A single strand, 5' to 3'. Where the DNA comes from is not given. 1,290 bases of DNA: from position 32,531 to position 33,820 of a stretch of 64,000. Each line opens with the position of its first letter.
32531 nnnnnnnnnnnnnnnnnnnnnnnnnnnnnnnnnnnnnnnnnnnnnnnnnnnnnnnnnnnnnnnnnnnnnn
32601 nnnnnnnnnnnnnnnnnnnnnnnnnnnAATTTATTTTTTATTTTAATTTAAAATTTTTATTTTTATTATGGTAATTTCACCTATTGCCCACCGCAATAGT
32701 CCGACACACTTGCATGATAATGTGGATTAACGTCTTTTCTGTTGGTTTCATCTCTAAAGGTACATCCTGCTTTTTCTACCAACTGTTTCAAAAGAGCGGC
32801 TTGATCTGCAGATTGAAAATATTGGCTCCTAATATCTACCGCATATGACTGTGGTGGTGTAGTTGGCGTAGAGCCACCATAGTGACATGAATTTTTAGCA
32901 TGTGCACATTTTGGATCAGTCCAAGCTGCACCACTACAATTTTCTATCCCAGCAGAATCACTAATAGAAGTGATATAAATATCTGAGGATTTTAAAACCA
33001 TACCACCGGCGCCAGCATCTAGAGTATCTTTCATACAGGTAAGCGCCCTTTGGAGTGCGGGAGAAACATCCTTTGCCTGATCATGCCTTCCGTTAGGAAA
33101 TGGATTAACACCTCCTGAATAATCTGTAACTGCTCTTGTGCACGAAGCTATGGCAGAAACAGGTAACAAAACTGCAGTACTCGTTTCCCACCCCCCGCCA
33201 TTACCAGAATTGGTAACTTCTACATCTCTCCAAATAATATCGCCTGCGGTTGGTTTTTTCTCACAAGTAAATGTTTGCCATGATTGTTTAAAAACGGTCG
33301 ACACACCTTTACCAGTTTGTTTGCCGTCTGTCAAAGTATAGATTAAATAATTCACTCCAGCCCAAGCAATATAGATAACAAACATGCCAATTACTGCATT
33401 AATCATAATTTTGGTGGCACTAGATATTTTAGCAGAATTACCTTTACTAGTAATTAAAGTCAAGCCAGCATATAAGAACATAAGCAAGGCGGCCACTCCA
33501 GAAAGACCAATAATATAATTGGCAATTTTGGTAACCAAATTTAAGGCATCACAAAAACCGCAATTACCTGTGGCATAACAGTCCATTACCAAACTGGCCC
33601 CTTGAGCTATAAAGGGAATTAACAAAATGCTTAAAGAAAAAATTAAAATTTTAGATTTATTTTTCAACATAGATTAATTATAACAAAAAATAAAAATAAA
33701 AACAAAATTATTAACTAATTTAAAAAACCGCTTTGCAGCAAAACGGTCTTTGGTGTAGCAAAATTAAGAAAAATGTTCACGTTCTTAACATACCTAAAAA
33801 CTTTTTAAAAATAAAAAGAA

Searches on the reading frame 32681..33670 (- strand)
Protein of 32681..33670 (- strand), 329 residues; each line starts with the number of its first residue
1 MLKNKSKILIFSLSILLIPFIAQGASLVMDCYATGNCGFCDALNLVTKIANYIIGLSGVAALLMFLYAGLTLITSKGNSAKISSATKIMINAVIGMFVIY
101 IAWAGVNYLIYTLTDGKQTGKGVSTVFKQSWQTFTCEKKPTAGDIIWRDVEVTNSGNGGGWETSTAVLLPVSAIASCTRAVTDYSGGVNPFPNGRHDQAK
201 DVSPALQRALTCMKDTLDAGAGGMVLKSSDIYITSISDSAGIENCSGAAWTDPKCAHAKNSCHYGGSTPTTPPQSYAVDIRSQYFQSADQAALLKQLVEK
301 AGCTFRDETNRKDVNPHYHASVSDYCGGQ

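Call 33: search_protein_families(library=pfam, proteins=[window:32681-33670:-], max_evalue=0.001)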
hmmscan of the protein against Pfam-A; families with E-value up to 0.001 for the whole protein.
window:32681-33670:- (329 aa): 1 family
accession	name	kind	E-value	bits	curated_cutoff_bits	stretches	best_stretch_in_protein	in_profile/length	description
PF18895.5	T4SS_pilin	-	1.4e-07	31.9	26.6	1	46-108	9-70/71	Type IV secretion system pilin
